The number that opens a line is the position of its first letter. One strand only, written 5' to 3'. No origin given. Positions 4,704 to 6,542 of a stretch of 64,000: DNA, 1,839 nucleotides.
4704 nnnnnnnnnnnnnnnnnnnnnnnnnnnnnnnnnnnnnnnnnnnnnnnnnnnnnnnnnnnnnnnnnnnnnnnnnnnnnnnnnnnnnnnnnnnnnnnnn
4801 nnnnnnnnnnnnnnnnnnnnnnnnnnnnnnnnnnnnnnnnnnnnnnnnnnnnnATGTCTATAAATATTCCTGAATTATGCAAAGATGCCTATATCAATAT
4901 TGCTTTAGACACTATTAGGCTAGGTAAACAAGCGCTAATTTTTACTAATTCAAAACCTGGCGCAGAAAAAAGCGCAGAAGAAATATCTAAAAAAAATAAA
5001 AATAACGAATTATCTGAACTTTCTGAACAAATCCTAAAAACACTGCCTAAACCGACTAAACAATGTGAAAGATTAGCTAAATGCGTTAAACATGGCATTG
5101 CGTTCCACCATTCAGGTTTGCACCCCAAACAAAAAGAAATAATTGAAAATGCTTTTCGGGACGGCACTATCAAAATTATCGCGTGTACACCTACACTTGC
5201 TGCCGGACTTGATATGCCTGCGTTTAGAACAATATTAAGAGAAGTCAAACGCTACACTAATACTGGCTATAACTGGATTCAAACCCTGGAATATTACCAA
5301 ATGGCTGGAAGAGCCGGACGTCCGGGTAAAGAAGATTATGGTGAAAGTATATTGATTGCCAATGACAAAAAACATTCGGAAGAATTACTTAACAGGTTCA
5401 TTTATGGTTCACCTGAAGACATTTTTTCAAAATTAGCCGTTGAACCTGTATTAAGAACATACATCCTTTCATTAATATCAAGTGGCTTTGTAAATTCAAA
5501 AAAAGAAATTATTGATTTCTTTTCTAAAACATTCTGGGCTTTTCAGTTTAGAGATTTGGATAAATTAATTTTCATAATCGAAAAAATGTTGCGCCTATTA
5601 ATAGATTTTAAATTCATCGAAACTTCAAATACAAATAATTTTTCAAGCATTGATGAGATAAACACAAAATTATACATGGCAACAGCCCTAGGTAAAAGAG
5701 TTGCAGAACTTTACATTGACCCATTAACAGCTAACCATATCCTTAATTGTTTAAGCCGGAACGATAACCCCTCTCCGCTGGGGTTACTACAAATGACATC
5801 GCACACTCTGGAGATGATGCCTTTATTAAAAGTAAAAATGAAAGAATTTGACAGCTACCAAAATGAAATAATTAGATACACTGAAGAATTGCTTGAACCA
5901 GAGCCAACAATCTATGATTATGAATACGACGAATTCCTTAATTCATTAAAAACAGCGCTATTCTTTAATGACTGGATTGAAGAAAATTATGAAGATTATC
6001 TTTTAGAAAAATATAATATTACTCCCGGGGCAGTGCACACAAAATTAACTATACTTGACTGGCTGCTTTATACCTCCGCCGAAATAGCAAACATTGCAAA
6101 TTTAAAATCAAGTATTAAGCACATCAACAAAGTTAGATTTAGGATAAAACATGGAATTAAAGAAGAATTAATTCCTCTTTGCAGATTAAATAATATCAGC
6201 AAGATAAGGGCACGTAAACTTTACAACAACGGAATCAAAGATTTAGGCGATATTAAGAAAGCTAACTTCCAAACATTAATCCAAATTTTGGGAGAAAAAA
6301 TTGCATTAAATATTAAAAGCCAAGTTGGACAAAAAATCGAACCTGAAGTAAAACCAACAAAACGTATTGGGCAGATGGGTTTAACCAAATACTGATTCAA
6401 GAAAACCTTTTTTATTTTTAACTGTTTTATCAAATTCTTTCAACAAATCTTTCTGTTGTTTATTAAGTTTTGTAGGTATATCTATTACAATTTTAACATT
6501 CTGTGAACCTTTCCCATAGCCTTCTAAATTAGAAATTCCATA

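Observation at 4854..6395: Hel308-type helicase gene encoding only the C-terminal half (split gene or decayed gene) next to the tRNA pair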

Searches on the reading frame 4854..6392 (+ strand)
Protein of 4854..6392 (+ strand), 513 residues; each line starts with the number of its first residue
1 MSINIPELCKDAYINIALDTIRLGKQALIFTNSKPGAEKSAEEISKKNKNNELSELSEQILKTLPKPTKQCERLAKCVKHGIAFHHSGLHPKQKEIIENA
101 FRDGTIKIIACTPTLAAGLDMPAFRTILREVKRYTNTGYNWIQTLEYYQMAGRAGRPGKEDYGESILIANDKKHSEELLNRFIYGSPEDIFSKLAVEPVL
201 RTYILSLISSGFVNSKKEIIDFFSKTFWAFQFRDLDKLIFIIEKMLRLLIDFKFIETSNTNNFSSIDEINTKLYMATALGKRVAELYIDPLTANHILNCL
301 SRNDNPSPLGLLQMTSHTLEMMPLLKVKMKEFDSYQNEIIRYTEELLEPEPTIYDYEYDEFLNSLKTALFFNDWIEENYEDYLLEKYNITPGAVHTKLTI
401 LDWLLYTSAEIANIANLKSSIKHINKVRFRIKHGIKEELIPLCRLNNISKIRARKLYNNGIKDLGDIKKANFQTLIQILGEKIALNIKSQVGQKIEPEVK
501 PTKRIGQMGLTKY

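Call 4: search_protein_families(library=pfam, proteins=[window:4854-6392:+], max_evalue=0.01)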
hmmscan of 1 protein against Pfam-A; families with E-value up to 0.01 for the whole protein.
window:4854-6392:+ (513 aa): 5 families
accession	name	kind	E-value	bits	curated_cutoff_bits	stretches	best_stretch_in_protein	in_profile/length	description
PF21280.2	Helicase_dom4_arc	-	2.9e-28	98.7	27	1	309-434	1-125/125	Archaeal helicase, domain 4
PF00271.37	Helicase_C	-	6.2e-12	46.2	23.5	1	71-158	28-110/110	Helicase conserved C-terminal domain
PF20470.4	HTH_61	-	3.8e-06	27.6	24.3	1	163-256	1-92/92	Helix-turn-helix domain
PF14520.12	HHH_5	-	0.0014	19.5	27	1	443-489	5-53/57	Helix-hairpin-helix domain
PF25453.1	DUF7898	-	0.0029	18.4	27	1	438-481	2-45/80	Domain of unknown function (DUF7898)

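Call 5: search_solved_structures(query=window:4854-6392:+, show_alignments=2)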
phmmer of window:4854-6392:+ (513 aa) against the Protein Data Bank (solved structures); distinct sequences matched with E-value up to 0.001: 58.
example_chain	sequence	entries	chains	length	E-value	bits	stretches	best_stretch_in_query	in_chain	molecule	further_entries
2zj2_A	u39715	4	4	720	1.1e-85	291.4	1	15-503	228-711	Putative ski2-type helicase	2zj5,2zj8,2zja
2p6r_A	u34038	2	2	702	1.3e-78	268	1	27-492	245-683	afUHEL308 HELICASE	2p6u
9b15_A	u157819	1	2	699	3.6e-76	260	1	27-492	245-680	ATP-dependent DNA helicase Hel308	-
2va8_A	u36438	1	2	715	2.1e-70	241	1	11-487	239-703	SKI2-TYPE HELICASE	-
8alz_B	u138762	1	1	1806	3.1e-34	121.7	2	72-233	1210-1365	Activating signal cointegrator 1 complex subunit 3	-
7zpq_CA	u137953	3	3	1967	1.2e-29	106.6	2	74-233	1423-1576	SLH1 isoform 1 | RQC trigger complex helicase SLH1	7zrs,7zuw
6qdv_B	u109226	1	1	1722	1.1e-26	96.8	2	56-171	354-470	U5 small nuclear ribonucleoprotein 200 kDa helicase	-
4f92_B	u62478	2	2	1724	1.1e-26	96.8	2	56-171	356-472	U5 small nuclear ribonucleoprotein 200 kDa helicase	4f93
4f91_B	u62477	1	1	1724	1.1e-26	96.8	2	56-171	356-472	U5 small nuclear ribonucleoprotein 200 kDa helicase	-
5urj_A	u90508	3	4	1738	1.1e-26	96.7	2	56-171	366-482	U5 small nuclear ribonucleoprotein 200 kDa helicase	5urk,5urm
4kit_B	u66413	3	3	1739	1.1e-26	96.7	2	56-171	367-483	U5 small nuclear ribonucleoprotein 200 kDa helicase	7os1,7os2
6s8q_B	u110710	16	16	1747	1.2e-26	96.7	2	56-171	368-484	U5 small nuclear ribonucleoprotein 200 kDa helicase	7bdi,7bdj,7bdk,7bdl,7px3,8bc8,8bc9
6s9i_B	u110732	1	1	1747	1.2e-26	96.7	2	56-171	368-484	U5 small nuclear ribonucleoprotein 200 kDa helicase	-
6s8o_B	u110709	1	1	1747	1.2e-26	96.7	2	56-171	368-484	U5 small nuclear ribonucleoprotein 200 kDa helicase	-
3jcr_C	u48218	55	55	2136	2e-26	95.9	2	56-171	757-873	hBrr2 | U5 small nuclear ribonucleoprotein 200 kDa helicase | Brr2, U5 small nuclear ribonucleoprotein 200 kDa helicase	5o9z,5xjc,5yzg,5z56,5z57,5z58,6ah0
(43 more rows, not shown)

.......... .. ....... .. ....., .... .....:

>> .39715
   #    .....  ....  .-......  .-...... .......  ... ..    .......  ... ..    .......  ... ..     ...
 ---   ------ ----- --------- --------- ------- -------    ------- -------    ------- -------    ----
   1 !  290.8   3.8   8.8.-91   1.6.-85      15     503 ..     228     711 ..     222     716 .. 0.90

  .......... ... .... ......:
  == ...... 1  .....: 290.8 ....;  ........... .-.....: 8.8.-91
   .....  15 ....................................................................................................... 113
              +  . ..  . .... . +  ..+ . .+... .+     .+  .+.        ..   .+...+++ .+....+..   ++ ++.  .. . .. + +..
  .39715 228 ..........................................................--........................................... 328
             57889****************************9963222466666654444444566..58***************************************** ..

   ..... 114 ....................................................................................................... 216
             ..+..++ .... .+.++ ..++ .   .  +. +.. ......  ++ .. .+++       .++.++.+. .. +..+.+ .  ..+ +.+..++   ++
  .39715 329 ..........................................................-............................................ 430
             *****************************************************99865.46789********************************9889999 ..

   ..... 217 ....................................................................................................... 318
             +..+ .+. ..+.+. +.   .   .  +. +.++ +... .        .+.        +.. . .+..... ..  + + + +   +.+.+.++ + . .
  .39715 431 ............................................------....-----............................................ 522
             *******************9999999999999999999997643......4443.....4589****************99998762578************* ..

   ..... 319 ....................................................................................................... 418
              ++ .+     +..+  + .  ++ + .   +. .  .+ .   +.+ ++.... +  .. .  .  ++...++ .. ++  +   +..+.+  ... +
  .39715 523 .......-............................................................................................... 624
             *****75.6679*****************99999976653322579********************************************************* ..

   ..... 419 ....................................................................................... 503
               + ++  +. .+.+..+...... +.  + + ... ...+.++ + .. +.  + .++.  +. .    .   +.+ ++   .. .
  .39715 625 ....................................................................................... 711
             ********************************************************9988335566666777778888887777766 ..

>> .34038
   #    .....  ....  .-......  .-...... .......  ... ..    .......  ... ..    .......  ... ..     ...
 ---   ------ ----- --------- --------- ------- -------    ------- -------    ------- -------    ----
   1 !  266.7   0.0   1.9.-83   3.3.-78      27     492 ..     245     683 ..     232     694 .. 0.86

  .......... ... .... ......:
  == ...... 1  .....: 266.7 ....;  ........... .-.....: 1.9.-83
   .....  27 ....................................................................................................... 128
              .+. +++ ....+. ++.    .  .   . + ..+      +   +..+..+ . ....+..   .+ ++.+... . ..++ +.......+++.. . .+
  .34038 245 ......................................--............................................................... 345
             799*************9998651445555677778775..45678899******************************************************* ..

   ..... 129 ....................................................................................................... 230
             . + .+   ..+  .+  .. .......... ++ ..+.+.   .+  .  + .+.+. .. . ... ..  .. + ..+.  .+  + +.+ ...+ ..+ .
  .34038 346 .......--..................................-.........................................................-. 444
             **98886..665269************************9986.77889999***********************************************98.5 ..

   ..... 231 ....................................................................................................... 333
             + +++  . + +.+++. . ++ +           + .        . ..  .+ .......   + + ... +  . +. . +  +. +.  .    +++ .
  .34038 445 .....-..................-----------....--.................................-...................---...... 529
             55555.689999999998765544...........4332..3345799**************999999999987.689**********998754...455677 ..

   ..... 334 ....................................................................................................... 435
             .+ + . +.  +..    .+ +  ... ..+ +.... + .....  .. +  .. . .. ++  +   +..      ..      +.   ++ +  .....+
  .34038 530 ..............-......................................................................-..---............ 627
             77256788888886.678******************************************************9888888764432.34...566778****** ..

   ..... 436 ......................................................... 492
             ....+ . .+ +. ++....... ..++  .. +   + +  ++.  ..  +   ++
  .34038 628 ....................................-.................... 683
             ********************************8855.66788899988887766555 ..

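Call 9: find_homologous_proteins(query=window:4854-6392:+, max_evalue=1e-20)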
Query window:4854-6392:+ (513 aa): 3334 proteins with E <= 1e-20 among 8000 candidates; the best 120 are listed.
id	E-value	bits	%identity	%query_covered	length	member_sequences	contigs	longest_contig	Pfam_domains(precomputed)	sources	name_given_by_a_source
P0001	0.0e+0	1146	100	100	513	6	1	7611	PF20470.5,PF00271.38,PF21280.3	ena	-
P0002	6.9e-290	980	87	100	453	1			PF00271.38,PF21280.3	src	-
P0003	6.1e-261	884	77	100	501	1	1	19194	PF20470.5,PF00271.38,PF21280.3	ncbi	-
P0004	9.9e-257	870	76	100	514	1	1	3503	PF20470.5,PF00271.38,PF21280.3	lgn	-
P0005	5.5e-225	766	65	100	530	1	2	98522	PF14520.13,PF00271.38,PF21280.3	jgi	jgi:helicase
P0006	1.3e-223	761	100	68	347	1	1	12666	PF21280.3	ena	-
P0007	1.4e-215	735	64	100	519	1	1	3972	PF00271.38,PF21280.3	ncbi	-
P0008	2.9e-210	717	62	100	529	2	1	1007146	PF20470.5,PF00271.38,PF21280.3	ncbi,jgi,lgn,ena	ncbi:MAG: helicase-related protein [Candidatus Woesearchaeota archaeon]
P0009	3.5e-187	641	57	100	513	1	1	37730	PF00271.38,PF21280.3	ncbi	-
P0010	4.8e-186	637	58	100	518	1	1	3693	PF00271.38,PF21280.3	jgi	jgi:helicase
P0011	1.1e-185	636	57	99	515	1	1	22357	PF20470.5,PF14520.13,PF00271.38,PF21280.3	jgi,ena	-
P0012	1.4e-185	636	58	100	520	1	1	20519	PF14520.13,PF00271.38,PF21280.3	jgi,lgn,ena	jgi:helicase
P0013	3.7e-185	634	57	98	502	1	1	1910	PF20470.5,PF14520.13,PF00271.38,PF21280.3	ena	-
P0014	3.8e-184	631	56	100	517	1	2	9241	PF00271.38,PF21280.3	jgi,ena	-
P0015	5.3e-184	631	55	100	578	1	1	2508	PF20470.5,PF00271.38,PF21280.3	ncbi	-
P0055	5.3e-178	611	54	98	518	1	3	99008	PF20470.5,PF14520.13,PF00271.38,PF21280.3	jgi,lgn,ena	-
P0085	1.1e-175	603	54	100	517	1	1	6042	PF00271.38,PF21280.3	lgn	-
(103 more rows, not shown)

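Call 11: find_encoding_contigs(protein=P0008, flank=10000, max_places=3)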
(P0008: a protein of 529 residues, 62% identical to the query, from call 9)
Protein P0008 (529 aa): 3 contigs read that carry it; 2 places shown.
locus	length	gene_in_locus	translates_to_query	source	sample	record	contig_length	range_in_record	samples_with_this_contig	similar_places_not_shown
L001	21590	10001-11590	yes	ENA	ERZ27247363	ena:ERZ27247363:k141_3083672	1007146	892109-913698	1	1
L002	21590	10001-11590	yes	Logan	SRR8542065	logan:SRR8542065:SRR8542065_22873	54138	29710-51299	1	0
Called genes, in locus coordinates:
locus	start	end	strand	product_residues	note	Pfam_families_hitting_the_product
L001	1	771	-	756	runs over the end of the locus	PF01751:Toprim, PF01131:Topoisom_bac, PF01396:Zn_ribbon_Top1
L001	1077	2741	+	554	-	PF03109:ABC1, PF27536:UbiB_helical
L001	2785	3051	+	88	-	-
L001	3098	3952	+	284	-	-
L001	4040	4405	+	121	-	-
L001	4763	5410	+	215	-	PF00406:ADK, PF13207:AAA_17, PF05191:ADK_lid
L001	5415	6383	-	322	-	PF01142:TruD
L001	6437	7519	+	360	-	PF01266:DAO (faint), PF01494:FAD_binding_3 (faint), PF13450:NAD_binding_8, PF05834:Lycopene_cycl (weak)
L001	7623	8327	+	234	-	-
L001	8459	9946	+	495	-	-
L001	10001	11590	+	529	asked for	PF00271:Helicase_C, PF20470:HTH_61 (weak), PF21280:Helicase_dom4_arc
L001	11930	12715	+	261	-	-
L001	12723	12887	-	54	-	-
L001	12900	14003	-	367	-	PF00226:DnaJ, PF01556:DnaJ_C, PF15777:Anti-TRAP (weak), PF00684:DnaJ_CXXCXGXG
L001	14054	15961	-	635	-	PF00012:HSP70, PF06723:MreB_Mbl, PF00012:HSP70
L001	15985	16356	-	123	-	PF11950:DUF3467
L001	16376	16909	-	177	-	PF01025:GrpE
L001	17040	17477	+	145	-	PF08279:HTH_11 (weak), PF01022:HTH_5 (weak), PF13412:HTH_24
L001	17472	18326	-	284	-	PF02498:Bro-N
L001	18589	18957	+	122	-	-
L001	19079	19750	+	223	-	PF02754:CCG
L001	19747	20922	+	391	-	PF01565:FAD_binding_4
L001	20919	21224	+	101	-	PF00037:Fer4 (faint), PF13183:Fer4_8, PF13237:Fer4_10 (faint), PF12838:Fer4_7, PF13187:Fer4_9 (weak), PF13534:Fer4_17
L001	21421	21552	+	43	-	-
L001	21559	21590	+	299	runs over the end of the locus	PF01008:IF-2B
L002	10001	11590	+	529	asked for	PF00271:Helicase_C, PF20470:HTH_61 (weak), PF21280:Helicase_dom4_arc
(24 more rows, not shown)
